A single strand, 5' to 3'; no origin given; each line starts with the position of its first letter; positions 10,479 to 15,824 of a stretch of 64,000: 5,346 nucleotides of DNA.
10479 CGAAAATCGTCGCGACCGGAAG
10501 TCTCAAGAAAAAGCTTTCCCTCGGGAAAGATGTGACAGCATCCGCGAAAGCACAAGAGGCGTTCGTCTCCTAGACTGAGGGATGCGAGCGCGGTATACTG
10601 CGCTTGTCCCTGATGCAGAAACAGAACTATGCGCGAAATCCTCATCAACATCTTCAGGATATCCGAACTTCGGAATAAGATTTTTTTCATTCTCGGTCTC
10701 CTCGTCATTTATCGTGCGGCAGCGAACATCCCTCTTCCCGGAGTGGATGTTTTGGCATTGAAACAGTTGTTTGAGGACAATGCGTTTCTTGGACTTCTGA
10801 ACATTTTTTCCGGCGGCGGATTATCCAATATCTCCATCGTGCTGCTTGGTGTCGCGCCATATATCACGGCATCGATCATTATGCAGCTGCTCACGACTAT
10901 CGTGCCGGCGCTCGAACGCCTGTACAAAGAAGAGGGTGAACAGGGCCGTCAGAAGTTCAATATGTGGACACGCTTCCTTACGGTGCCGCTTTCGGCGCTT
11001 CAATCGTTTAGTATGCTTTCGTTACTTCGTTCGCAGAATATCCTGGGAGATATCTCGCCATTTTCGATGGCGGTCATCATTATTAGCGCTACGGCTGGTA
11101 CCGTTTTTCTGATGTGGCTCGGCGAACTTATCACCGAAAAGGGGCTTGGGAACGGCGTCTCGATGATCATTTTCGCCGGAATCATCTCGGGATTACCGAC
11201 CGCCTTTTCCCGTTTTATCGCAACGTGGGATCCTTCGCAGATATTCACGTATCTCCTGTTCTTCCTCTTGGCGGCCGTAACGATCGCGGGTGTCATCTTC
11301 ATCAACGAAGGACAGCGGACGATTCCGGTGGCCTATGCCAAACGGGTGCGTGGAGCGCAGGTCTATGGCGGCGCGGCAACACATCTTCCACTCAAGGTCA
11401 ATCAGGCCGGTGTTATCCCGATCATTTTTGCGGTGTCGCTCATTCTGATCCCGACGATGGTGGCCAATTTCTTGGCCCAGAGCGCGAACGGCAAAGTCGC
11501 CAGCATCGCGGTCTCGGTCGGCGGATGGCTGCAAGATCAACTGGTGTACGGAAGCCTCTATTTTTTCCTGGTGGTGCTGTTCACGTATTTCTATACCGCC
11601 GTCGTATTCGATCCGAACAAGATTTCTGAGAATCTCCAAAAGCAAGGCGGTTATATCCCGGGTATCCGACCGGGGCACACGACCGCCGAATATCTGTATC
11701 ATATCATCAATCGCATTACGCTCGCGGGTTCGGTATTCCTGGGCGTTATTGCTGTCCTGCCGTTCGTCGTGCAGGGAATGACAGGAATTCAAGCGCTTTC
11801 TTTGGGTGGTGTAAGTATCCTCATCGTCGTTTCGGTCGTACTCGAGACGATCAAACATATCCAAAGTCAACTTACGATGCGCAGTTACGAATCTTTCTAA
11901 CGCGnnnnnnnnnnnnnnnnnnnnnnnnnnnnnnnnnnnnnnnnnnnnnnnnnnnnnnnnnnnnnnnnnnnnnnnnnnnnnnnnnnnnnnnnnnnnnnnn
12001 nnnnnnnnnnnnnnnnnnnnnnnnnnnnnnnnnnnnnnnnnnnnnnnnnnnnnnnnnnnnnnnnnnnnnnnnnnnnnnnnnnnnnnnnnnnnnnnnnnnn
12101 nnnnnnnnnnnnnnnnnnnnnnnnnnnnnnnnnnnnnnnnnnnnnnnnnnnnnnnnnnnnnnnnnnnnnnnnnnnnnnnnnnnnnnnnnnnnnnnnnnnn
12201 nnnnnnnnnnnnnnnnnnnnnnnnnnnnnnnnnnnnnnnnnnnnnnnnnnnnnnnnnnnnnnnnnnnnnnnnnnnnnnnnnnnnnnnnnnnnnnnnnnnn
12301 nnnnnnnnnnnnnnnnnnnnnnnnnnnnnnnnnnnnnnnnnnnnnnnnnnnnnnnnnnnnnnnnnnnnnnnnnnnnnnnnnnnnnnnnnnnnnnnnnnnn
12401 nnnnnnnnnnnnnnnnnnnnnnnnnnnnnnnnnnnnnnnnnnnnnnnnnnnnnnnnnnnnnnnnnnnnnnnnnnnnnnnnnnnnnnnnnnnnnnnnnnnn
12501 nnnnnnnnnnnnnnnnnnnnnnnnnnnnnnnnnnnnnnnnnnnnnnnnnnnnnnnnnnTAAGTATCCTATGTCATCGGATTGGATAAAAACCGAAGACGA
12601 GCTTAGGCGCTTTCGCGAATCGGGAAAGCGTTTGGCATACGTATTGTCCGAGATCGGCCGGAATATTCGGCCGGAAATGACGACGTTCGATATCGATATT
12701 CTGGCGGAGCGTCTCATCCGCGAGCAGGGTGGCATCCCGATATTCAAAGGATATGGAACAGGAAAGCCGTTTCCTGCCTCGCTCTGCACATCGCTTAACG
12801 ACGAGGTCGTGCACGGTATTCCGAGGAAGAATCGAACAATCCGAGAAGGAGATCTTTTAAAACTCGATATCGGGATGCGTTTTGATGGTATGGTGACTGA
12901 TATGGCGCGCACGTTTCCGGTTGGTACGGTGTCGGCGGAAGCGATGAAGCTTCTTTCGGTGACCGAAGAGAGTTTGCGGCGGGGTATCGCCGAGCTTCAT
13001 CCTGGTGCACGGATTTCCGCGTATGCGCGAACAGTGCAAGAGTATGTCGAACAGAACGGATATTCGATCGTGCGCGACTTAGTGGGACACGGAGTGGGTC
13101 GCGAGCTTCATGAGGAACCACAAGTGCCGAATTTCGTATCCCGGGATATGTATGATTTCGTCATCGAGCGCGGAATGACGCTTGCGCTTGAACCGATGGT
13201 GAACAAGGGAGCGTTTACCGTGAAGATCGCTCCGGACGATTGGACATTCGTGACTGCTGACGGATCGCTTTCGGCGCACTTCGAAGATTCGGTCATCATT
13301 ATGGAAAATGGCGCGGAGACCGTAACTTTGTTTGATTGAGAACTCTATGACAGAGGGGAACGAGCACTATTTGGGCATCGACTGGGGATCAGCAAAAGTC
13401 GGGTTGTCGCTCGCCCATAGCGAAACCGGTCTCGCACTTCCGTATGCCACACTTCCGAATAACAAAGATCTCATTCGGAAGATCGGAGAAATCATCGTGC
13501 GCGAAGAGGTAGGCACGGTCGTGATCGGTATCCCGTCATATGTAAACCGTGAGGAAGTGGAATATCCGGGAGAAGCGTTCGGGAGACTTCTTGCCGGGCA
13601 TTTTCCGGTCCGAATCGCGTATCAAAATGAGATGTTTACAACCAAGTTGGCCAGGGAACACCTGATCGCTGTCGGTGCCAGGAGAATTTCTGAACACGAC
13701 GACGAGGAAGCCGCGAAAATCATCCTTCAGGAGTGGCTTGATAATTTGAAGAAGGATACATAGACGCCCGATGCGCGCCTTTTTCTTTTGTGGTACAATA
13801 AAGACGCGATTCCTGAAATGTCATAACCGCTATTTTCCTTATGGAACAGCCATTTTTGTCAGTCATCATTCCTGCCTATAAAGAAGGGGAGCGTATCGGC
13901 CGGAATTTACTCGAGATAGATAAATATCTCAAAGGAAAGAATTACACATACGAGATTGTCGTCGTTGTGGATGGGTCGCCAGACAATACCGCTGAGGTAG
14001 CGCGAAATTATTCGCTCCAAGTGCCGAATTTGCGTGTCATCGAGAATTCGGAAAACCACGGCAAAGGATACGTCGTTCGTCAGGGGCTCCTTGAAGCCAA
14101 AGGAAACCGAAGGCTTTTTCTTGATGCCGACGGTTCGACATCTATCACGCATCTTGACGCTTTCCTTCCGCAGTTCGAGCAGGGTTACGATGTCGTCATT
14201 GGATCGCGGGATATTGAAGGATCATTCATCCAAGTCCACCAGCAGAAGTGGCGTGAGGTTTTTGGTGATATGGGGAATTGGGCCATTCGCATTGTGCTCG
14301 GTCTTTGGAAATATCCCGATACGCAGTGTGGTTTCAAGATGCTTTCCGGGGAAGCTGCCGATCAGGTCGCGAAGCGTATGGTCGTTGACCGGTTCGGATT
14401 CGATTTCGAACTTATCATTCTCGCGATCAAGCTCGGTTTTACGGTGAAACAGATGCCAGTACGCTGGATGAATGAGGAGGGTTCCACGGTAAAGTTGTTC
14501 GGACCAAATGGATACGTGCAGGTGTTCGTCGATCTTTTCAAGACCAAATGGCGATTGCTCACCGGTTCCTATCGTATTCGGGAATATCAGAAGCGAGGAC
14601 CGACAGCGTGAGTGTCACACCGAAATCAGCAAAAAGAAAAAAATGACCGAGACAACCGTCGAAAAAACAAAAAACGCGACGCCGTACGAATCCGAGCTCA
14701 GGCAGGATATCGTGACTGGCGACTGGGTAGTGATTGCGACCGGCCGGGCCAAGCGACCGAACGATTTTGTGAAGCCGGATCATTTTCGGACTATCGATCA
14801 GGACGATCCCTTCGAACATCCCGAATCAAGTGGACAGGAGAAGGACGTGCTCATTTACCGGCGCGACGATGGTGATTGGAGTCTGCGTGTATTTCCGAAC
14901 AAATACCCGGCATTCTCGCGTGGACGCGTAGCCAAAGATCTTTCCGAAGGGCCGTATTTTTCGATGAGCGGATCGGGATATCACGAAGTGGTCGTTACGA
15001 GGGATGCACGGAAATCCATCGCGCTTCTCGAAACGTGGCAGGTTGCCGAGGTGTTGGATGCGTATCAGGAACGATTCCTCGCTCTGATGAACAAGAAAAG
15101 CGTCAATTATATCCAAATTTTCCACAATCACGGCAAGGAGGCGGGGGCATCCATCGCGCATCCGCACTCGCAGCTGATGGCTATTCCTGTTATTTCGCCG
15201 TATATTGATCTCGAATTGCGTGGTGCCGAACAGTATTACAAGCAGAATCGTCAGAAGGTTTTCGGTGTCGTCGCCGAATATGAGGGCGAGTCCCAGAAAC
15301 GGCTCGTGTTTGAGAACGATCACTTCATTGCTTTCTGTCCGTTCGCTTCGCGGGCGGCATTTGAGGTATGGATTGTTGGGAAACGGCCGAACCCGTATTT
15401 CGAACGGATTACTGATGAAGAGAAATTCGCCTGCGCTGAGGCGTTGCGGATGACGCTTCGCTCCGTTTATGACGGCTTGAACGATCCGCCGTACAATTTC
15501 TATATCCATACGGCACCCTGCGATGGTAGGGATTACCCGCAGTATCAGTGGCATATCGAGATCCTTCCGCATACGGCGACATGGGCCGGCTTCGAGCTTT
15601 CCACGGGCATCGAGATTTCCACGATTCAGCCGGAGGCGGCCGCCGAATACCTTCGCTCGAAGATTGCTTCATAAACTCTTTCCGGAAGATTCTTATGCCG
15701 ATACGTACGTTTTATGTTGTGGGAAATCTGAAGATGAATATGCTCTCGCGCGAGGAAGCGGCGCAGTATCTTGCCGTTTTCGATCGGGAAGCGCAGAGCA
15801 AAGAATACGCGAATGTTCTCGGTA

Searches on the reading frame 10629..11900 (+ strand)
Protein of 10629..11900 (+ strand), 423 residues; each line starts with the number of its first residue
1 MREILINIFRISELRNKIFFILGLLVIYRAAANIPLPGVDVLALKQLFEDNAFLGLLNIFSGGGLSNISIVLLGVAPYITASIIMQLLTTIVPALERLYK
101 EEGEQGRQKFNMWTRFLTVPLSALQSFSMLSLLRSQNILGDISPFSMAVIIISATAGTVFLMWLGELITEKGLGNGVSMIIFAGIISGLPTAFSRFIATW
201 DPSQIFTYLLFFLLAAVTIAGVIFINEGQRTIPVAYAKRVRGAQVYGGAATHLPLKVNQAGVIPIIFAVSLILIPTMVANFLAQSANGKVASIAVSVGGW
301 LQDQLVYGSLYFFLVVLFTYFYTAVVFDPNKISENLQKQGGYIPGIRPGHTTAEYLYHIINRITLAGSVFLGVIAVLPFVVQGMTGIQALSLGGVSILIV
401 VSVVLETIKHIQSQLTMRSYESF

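Call 40: search_protein_families(library=pfam, proteins=[window:10629-11900:+], max_evalue=0.00001)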
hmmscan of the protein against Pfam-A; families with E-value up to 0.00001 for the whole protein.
window:10629-11900:+ (423 aa): 1 family
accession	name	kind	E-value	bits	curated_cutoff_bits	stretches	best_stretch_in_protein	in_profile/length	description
PF00344.25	SecY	-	3.5e-105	352.2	32.2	1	69-408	1-306/306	SecY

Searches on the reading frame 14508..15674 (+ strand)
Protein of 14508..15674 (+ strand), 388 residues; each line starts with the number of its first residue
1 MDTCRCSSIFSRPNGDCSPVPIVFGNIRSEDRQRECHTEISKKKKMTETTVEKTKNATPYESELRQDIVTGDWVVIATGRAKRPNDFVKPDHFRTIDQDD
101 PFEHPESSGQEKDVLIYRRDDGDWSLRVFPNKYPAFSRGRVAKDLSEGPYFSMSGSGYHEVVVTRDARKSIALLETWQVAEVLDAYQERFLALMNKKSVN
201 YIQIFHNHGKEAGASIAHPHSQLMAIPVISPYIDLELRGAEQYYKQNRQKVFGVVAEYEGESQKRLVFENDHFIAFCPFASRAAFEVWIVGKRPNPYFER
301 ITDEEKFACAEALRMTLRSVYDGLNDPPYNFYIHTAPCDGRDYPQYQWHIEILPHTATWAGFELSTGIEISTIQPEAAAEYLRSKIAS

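Call 40: search_protein_families(library=pfam, proteins=[window:14508-15674:+], max_evalue=0.00001)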
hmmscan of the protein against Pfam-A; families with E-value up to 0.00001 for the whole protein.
window:14508-15674:+ (388 aa): 2 families
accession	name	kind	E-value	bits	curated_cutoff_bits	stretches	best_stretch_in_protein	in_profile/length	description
PF16268.10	DUF4921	-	1.7e-14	54.1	28.5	1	195-381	217-392/425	Domain of unknown function (DUF4921)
PF01087.27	GalP_UDP_transf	-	3e-12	47.8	22.1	1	58-225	8-179/184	Galactose-1-phosphate uridyl transferase, N-terminal domain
